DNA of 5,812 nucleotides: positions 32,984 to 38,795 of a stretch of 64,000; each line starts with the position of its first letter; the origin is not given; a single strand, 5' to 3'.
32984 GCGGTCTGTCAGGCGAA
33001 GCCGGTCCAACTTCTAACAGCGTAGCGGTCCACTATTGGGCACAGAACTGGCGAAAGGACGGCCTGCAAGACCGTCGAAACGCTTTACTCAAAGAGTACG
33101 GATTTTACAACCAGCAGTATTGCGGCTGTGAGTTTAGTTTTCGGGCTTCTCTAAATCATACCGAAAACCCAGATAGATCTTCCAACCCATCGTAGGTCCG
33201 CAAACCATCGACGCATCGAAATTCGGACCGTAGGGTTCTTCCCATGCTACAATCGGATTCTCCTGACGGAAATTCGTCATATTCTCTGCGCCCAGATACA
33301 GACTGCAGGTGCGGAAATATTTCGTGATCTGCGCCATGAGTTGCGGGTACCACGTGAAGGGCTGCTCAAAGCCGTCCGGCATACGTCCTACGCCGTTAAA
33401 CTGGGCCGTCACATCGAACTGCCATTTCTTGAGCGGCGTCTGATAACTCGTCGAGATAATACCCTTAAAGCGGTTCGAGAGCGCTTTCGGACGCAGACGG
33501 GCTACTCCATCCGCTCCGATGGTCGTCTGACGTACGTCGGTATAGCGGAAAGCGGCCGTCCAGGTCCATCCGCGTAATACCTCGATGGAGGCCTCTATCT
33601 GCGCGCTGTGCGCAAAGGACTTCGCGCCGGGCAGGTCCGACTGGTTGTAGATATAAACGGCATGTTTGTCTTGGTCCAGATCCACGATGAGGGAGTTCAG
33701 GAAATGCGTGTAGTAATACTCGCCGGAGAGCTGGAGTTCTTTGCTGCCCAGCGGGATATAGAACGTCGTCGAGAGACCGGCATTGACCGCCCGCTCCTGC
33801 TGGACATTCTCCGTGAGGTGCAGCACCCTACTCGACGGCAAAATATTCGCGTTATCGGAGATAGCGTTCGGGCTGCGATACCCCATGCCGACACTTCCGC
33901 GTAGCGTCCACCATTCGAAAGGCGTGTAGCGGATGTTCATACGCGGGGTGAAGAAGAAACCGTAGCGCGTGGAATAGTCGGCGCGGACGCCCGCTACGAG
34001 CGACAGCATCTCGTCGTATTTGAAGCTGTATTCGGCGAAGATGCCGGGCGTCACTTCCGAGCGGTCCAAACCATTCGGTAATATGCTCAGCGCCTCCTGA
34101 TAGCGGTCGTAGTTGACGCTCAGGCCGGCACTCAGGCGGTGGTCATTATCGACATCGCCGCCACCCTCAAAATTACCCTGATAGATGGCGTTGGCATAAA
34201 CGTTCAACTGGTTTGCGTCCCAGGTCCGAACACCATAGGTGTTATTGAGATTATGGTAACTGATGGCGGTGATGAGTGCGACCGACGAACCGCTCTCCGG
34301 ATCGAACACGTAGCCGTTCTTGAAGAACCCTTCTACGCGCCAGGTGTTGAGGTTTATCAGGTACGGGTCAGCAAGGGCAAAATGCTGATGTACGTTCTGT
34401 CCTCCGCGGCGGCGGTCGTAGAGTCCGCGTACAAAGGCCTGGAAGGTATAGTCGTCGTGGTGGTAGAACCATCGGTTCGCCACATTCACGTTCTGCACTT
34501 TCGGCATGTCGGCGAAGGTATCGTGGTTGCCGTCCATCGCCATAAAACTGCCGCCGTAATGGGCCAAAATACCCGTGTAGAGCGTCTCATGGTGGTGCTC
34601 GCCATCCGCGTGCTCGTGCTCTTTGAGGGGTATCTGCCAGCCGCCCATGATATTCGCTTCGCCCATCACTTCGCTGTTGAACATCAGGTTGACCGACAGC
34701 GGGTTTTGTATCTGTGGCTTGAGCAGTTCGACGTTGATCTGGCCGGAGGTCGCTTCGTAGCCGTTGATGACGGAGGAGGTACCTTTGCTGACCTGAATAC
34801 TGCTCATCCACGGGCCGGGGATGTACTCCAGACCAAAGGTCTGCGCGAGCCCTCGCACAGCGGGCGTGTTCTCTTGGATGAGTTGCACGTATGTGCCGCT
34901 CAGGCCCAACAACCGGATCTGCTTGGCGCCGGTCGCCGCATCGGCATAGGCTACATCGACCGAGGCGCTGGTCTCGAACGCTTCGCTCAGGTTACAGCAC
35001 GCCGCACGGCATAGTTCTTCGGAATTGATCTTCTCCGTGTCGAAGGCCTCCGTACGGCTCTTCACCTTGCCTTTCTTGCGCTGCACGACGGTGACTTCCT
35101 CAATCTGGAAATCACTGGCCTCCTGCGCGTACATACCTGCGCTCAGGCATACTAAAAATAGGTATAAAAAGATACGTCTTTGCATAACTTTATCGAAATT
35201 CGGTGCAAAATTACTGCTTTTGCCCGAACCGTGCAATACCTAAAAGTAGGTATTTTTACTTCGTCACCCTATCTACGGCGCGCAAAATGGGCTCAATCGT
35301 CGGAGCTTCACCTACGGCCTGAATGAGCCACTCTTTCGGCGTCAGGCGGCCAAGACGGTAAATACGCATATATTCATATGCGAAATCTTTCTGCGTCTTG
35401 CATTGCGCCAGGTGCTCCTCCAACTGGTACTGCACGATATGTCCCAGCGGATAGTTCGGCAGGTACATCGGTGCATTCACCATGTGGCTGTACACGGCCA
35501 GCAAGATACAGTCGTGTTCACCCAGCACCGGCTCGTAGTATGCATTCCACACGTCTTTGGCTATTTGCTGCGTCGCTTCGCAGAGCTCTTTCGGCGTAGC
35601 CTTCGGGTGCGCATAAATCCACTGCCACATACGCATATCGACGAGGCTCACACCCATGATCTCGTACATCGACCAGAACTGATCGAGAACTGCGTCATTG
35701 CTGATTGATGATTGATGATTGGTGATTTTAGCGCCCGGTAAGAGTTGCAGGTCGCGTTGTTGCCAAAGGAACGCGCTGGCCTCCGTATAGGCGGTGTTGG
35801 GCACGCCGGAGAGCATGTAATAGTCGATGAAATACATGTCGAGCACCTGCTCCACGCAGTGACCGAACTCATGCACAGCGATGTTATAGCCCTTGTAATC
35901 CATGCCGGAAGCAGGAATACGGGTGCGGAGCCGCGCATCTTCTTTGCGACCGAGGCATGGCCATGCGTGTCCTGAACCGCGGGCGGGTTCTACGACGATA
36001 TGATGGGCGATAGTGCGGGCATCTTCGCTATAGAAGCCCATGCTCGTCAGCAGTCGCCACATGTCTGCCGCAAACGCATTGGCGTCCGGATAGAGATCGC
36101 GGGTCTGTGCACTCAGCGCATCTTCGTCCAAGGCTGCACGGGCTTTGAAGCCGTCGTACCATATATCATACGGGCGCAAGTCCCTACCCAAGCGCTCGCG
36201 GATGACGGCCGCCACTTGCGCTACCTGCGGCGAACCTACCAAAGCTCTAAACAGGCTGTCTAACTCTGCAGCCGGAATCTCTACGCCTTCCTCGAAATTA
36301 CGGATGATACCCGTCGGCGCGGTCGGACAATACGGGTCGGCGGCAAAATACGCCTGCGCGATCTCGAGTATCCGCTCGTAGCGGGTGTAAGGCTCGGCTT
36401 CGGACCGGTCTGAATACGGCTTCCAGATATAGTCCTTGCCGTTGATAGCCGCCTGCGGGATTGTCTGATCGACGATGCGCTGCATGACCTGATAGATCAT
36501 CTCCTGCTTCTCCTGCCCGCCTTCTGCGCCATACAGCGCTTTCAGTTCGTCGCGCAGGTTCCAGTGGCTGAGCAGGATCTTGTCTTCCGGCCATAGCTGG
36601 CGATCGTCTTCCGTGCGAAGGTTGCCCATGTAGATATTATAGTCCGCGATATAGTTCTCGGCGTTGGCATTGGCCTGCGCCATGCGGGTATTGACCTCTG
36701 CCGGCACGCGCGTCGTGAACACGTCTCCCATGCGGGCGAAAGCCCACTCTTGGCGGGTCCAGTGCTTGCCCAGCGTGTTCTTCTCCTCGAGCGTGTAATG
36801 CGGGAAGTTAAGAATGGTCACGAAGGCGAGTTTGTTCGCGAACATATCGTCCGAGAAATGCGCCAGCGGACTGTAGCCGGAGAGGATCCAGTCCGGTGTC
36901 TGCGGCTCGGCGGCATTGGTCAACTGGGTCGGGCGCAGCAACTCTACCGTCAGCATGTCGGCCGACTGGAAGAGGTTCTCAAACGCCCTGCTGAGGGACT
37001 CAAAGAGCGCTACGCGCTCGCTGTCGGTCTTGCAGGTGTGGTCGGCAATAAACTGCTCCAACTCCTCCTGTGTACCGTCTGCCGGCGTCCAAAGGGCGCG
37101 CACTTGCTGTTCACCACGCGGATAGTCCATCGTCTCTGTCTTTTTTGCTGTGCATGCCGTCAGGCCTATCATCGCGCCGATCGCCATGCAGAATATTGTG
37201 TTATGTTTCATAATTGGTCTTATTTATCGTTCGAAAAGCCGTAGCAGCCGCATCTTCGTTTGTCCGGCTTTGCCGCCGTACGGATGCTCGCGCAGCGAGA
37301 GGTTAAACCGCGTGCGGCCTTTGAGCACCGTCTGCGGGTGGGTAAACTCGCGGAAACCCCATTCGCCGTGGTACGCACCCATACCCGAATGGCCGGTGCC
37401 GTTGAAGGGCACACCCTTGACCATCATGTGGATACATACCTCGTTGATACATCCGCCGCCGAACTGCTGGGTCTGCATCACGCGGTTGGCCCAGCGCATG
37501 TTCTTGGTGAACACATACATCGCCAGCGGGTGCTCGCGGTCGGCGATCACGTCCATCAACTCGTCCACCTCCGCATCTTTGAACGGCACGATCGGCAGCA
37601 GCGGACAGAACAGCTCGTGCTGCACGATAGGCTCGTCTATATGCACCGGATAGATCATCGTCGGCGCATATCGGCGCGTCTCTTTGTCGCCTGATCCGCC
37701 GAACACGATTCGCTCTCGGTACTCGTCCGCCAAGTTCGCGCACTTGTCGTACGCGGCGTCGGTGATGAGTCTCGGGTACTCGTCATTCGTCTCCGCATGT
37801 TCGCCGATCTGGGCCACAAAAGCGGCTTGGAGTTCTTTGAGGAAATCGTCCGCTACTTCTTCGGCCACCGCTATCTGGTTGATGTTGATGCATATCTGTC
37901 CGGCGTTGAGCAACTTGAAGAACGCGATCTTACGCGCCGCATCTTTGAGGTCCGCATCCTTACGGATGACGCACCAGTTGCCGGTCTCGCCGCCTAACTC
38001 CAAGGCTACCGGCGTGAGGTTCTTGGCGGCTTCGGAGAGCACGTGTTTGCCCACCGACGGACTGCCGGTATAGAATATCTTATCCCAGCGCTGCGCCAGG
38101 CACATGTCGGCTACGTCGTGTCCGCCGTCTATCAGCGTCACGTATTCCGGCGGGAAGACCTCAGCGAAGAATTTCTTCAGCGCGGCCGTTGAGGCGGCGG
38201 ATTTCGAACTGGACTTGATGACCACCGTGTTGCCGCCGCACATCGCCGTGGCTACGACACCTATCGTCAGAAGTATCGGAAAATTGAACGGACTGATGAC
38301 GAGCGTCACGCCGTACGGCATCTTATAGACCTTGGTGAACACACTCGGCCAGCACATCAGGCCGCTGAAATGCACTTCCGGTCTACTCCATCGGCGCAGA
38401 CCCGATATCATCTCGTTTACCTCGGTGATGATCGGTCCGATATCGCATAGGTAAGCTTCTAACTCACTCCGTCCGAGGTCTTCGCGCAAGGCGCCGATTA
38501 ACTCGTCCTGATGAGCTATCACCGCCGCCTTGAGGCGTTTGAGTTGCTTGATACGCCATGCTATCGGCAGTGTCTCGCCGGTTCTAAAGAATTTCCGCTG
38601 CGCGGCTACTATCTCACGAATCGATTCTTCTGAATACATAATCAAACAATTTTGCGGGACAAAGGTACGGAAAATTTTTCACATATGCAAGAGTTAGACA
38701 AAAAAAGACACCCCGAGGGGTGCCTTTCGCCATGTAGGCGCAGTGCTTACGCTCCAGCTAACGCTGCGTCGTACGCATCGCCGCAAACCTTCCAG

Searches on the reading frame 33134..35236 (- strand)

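Call 14: search_protein_families(library=pfam, proteins=[window:33134-35236:-], max_evalue=0.01)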
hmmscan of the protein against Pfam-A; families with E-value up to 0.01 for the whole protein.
window:33134-35236:- (700 aa): 2 families
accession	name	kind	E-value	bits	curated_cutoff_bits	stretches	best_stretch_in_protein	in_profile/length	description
PF00593.30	TonB_dep_Rec_b-barrel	-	1.9e-17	64.7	27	1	253-622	39-401/436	TonB dependent receptor-like, beta-barrel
PF07715.20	Plug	-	2e-06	28.7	23.9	1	66-165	8-106/107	TonB-dependent Receptor Plug Domain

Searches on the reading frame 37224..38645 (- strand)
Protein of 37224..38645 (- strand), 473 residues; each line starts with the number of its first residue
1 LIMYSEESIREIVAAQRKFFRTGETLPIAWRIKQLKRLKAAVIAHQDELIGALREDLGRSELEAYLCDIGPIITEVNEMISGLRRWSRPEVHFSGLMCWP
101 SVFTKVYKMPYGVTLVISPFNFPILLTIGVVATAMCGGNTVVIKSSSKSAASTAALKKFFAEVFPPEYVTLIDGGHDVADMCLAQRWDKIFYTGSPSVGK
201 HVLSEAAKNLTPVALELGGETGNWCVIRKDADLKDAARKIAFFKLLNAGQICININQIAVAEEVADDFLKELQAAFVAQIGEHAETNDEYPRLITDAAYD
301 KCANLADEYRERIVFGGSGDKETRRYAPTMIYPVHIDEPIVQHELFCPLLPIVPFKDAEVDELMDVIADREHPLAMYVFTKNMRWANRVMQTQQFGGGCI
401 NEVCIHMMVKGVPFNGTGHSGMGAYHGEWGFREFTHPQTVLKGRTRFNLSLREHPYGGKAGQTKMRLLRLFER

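Call 13: search_protein_families(library=pfam, proteins=[window:37224-38645:-], max_evalue=0.01)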
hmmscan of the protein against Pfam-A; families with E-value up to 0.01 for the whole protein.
window:37224-38645:- (473 aa): 1 family
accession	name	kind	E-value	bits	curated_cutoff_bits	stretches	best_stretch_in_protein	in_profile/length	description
PF00171.27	Aldedh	-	1.1e-78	265.4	23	1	5-440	27-461/461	Aldehyde dehydrogenase family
